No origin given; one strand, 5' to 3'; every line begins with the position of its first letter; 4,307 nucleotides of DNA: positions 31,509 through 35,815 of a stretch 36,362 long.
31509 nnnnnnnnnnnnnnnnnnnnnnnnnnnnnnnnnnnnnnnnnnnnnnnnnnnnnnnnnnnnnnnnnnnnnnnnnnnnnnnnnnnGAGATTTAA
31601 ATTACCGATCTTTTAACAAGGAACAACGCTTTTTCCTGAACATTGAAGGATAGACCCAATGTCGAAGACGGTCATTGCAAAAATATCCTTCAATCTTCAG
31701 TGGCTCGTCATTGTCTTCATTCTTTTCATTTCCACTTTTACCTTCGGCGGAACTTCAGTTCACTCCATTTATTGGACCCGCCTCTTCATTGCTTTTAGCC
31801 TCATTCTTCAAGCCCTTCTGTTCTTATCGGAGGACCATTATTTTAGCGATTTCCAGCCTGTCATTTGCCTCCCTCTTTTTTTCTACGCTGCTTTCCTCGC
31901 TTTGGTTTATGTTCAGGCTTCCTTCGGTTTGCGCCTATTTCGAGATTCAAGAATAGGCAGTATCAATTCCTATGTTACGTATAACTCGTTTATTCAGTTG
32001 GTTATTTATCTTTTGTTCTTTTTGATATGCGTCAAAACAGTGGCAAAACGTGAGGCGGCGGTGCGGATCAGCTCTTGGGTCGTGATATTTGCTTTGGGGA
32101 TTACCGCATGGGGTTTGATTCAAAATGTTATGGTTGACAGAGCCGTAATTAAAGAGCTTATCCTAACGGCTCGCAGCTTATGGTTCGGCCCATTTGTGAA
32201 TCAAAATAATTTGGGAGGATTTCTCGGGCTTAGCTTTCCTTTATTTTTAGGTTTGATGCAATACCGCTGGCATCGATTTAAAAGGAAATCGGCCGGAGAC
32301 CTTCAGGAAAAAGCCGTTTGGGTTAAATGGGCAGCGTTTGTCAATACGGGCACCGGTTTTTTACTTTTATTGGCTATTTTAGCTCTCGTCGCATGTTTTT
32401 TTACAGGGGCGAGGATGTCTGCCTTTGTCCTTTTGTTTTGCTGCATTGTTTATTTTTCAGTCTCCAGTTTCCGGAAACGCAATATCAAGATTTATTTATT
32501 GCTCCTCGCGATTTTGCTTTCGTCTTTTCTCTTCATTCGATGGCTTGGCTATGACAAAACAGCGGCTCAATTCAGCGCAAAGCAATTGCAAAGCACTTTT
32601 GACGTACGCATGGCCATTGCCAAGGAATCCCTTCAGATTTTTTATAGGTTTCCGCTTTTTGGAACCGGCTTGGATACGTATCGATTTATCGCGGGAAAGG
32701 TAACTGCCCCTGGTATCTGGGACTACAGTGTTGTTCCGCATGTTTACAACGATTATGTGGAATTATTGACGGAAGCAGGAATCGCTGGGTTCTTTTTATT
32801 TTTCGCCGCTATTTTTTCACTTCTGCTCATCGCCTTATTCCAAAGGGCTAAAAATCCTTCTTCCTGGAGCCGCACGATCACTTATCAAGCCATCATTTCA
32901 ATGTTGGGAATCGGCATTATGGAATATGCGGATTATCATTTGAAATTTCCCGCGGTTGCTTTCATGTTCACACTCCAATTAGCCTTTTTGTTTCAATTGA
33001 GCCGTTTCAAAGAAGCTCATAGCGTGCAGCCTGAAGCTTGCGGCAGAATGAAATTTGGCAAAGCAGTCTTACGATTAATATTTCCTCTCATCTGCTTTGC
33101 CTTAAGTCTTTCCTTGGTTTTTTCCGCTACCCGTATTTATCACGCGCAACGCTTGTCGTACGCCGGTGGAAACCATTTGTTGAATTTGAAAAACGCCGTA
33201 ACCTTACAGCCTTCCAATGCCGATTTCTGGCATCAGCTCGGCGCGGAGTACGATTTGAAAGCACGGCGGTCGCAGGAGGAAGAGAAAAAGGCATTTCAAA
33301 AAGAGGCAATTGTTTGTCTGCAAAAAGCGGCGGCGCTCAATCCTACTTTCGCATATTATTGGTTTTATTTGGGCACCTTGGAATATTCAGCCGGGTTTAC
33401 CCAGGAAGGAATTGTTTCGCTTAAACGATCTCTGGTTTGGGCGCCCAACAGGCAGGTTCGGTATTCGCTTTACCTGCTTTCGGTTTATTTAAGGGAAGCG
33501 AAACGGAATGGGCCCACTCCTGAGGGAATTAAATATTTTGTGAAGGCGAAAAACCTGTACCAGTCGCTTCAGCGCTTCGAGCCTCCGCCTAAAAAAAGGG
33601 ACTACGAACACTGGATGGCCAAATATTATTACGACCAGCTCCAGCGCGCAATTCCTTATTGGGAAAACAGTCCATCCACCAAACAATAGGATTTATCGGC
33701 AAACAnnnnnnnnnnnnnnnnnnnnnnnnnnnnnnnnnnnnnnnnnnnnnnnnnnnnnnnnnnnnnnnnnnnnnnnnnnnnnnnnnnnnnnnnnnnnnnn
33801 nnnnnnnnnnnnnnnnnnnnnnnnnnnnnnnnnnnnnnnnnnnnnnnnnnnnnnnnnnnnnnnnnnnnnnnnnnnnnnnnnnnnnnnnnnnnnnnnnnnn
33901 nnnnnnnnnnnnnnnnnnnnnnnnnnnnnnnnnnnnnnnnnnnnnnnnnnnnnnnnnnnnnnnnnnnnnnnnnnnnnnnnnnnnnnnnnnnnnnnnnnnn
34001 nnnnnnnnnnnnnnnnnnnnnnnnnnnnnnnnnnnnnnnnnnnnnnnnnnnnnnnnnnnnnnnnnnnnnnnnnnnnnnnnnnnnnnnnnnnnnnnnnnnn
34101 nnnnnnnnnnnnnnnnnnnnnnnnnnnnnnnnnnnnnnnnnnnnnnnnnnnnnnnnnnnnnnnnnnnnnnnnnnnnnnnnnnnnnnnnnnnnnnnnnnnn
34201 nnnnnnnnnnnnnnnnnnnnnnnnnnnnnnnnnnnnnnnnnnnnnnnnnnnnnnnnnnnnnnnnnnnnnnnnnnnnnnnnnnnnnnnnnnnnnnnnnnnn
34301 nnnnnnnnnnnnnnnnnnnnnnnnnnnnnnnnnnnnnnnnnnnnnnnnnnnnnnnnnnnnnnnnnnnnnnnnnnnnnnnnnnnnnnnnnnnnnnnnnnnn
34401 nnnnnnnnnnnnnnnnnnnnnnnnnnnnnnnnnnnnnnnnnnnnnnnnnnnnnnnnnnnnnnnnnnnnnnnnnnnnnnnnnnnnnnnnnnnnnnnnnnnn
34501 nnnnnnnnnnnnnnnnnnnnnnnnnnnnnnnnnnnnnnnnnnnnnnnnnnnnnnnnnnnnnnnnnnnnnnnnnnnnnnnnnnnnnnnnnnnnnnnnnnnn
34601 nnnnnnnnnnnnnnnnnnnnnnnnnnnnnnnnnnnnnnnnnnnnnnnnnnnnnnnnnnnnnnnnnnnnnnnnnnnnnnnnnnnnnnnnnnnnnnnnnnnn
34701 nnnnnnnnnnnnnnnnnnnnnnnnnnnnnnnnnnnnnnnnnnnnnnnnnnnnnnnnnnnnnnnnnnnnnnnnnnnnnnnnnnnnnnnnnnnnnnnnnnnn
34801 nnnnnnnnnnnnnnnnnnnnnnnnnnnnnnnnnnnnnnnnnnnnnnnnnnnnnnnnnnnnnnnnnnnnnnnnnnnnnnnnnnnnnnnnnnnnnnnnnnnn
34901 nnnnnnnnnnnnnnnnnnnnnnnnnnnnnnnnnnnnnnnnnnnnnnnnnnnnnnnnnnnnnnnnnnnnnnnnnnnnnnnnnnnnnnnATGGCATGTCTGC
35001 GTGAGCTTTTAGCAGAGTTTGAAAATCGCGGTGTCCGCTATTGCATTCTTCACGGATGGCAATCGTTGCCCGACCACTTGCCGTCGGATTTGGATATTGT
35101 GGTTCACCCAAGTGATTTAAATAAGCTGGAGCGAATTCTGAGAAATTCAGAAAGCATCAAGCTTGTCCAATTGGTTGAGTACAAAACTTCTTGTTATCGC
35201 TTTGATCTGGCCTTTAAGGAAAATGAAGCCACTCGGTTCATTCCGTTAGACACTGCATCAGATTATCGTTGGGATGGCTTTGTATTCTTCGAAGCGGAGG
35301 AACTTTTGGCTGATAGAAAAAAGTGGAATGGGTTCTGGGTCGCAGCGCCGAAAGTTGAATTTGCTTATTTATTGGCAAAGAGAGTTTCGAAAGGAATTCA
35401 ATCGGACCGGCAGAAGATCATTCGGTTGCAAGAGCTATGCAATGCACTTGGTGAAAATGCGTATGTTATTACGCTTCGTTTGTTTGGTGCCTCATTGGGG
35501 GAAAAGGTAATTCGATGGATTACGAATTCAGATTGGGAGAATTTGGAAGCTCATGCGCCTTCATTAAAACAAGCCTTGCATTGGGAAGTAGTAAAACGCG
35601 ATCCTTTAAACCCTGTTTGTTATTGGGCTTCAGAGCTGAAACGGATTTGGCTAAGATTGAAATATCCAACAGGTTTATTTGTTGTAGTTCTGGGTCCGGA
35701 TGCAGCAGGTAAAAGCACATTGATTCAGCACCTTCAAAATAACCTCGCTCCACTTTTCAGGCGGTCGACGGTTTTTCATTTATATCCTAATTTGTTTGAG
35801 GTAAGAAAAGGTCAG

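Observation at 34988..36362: Large ORF missed by the ORF track: nucleotidyltransferase-like + dTMP-kinase-like fusion at the end of the Wzy-dependent locus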

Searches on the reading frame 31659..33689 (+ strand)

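Call 18: search_protein_families(library=pfam, proteins=[window:31659-33689:+], max_evalue=0.001)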
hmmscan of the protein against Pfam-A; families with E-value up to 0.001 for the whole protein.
window:31659-33689:+ (676 aa): 3 families
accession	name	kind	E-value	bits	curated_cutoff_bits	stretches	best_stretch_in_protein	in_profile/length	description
PF04932.20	Wzy_C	-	2.1e-17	63.7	31.7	1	238-382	2-149/149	O-Antigen ligase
PF13414.12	TPR_11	-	2.3e-07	30.8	26.8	0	548-574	11-37/42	TPR repeat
PF13431.12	TPR_17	-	9.5e-06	25.9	24.4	0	553-574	1-22/34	Tetratricopeptide repeat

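Call 22: search_protein_families(library=ncbifam, proteins=[window:31659-33689:+], max_evalue=0.01)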
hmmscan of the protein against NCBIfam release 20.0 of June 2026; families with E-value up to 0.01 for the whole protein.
window:31659-33689:+ (676 aa): 0 families

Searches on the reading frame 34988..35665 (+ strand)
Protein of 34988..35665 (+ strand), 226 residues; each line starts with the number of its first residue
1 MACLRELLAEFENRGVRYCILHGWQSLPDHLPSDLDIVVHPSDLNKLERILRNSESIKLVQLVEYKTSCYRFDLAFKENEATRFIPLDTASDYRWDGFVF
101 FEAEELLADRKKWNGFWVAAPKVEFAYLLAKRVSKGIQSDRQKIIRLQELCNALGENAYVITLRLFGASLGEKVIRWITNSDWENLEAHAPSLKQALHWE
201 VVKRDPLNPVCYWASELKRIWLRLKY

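Call 49: predict_structure(alignment_id=A2)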
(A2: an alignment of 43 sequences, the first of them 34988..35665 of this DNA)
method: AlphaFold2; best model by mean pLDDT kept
length: 226 residues; sequences in the alignment: 43
mean_pLDDT: 96.1   pTM: 0.91
mean pLDDT of the five models: 96.1, 95.9, 95.7, 95.6, 95.5
residues with pLDDT >= 90: 214; 70-90: 12; 50-70: 0; < 50: 0
segments of 3 or more residues with pLDDT < 50: none
pLDDT, mean of each block of 10 residues (from residue 1): 92 98 93 94 97 96 96 96 97 97 98 97 98 89 93 98 98 98 96 98 98 97 95
secondary structure, 60 per line:
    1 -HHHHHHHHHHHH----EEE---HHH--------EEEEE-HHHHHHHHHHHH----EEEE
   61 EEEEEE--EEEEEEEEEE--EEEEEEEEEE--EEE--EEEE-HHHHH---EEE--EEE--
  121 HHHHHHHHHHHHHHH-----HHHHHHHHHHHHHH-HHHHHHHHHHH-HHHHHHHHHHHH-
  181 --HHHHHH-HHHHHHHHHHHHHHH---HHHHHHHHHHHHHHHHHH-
elements in order: H2-13 E18-20 E35-39 H41-52 E57-66 E69-78 E81-90 E93-95 E98-101 H103-107 E111-113 E116-118 H121-135 H141-154 H156-166 H168-179 H183-188 H190-204 H208-225

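Call 51: fold_search(model_id=the predicted structure, library=pdb)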
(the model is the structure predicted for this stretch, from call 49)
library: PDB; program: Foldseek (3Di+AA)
matches with E <= 10: 775; with E <= 0.001: 7
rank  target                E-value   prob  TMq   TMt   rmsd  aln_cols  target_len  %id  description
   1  4o8s                  5.1e-06  1.00  0.44  0.43   9.2       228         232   14  Crystal structure of JHP933 from Helicobacter pylori (released 2014-09-10)
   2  4ok0_B                1.2e-05  1.00  0.45  0.45   9.7       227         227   14  Crystal structure of putative nucleotidyltransferase from H. pylori (released 2014-04-09)
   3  4ok0_A                1.7e-05  1.00  0.45  0.45   9.4       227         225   15  Crystal structure of putative nucleotidyltransferase from H. pylori (released 2014-04-09)
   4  5kqj_MODEL_1_A        1.8e-04  1.00  0.46  0.54   7.5       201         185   15  Solution Structure of Antibiotic-Resistance Factor ANT(2'')-Ia Reveals Substrate-Regulated Conformation Dynami (released 2017-07-12)
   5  2ewr                  5.1e-04  1.00  0.40  0.54   5.1       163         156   18  Crystal structure of a putative nucleotidyltransferase (tm1012) from Thermotoga maritima at 1.60 A resolution (released 2005-12-06)
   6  6fgx_A                6.3e-04  0.99  0.23  0.26  14.3       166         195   11  Crystal structure of the small alarmone synthethase 2 from Staphylococcus aureus bound to AMPCPP (released 2018-02-07)
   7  6ex0_B                8.9e-04  0.99  0.24  0.26  14.4       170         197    9  Crystal structure of RelP (SAS2) from Staphylococcus aureus bound to pppGpp in the post-catalytic state (released 2018-01-24)
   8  6ewz_A                1.2e-03  0.96  0.23  0.25  14.2       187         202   13  Crystal structure of RelP (SAS2) from Staphylococcus aureus bound to AMPCPP and GTP in the pre-catalytic state (released 2018-01-24)
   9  4fo1_A                1.6e-03  1.00  0.42  0.57   5.6       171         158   15  Crystal structure of lincosamide antibiotic adenylyltransferase LnuA, apo (released 2012-07-04)
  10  6fgx_B                2.4e-03  0.91  0.22  0.25  14.5       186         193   13  Crystal structure of the small alarmone synthethase 2 from Staphylococcus aureus bound to AMPCPP (released 2018-02-07)
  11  6ewz_B                3.6e-03  0.92  0.23  0.25  14.1       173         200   12  Crystal structure of RelP (SAS2) from Staphylococcus aureus bound to AMPCPP and GTP in the pre-catalytic state (released 2018-01-24)
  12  4hx0                  4.0e-03  1.00  0.38  0.50   5.0       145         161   20  Crystal structure of a putative nucleotidyltransferase (TM1012) from Thermotoga maritima at 1.87 A resolution (released 2013-09-11)
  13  5vzc_A                1.3e-02  0.99  0.32  0.23   7.4       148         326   14  Post-catalytic complex of human Polymerase Mu (G433S) mutant with incoming dTTP (released 2017-07-05)
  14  5wu5_A                1.4e-02  0.91  0.26  0.14   8.4       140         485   16  Crystal structure of apo human Tut1, form III (released 2017-05-31)
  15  5vzi_A                1.9e-02  0.99  0.32  0.24   7.7       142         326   10  Post-catalytic complex of human Polymerase Mu (W434H) mutant with incoming dTTP (released 2017-07-05)
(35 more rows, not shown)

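Call 64: search_protein_representatives(protein=window:34988-35665:+)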
Query: 226 residues. Proteins with E-value up to 0.001 (for the whole library): 1216; up to 1e-10: 392; up to 1e-30: 64. The best 150 are listed.
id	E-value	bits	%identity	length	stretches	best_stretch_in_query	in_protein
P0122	1.5e-62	227.4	48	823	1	15-226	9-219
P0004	2.0e-62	227.1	54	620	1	17-223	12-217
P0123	2.3e-62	226.8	49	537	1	11-224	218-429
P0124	4.0e-62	226.0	46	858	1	6-224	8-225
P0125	9.0e-60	218.4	50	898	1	3-226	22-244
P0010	2.6e-57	210.3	47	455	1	7-225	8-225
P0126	4.2e-57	209.6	49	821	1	13-225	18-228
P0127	3.3e-55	203.4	48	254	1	14-221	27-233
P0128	3.8e-55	203.2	47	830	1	11-226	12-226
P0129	1.7e-53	197.8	46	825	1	15-223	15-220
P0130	5.5e-52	192.9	44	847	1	16-225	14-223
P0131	7.4e-51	189.2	46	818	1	16-225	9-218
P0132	7.8e-51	189.1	46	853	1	7-226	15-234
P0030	8.6e-50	185.7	40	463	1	8-223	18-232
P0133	1.8e-49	184.7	50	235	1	38-226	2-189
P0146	2.2e-43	164.7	41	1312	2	11-225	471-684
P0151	7.8e-41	156.4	38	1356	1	6-225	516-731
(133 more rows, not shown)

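Call 92: find_encoding_contigs(protein=P0146, flank=8000, max_places=2)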
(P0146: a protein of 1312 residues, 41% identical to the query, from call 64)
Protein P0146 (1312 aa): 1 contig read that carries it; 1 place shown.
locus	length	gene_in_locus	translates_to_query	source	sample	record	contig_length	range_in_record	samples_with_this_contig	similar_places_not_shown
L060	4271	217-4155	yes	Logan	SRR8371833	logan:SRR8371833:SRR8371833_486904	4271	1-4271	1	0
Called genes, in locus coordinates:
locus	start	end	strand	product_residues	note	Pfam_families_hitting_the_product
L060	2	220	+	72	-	?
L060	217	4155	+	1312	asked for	PF02223:Thymidylate_kin (faint)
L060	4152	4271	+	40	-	?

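Call 93: find_encoding_contigs(protein=P0151, flank=8000, max_places=2)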
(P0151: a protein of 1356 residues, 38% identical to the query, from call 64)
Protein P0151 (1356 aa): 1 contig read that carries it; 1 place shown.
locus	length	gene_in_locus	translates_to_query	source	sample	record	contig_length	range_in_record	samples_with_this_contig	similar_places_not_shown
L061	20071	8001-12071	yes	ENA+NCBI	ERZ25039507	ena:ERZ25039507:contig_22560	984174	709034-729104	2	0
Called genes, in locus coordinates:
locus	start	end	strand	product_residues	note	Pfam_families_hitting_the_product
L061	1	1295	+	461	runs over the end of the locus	PF11794:HpaB_N, PF03241:HpaB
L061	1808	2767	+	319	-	PF02563:Poly_export, PF10531:SLBB, PF22461:SLBB_2 (weak)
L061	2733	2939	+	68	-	-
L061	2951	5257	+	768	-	PF02706:Wzz, PF13807:GNVR, PF01656:CbiA (weak), PF10609:ParA (weak), PF13614:AAA_31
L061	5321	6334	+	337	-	PF01073:3Beta_HSD, PF01370:Epimerase, PF07993:NAD_binding_4 (faint), PF16363:GDP_Man_Dehyd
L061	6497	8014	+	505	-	PF02397:Bac_transf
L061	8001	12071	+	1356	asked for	PF01636:APH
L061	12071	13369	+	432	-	PF13579:Glyco_trans_4_4 (faint), PF20706:GT4-conflict, PF00534:Glycos_transf_1, PF13692:Glyco_trans_1_4, PF13524:Glyco_trans_1_2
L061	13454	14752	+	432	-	PF20706:GT4-conflict (weak), PF00534:Glycos_transf_1, PF13692:Glyco_trans_1_4, PF13524:Glyco_trans_1_2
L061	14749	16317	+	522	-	PF04932:Wzy_C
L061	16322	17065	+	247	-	PF01522:Polysacc_deac_1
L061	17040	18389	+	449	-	PF13439:Glyco_transf_4, PF13579:Glyco_trans_4_4, PF00534:Glycos_transf_1, PF13692:Glyco_trans_1_4, PF13524:Glyco_trans_1_2, PF20706:GT4-conflict (weak)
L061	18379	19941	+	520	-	PF13229:Beta_helix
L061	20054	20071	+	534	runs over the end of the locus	PF05048:NosD (faint), PF13229:Beta_helix (weak)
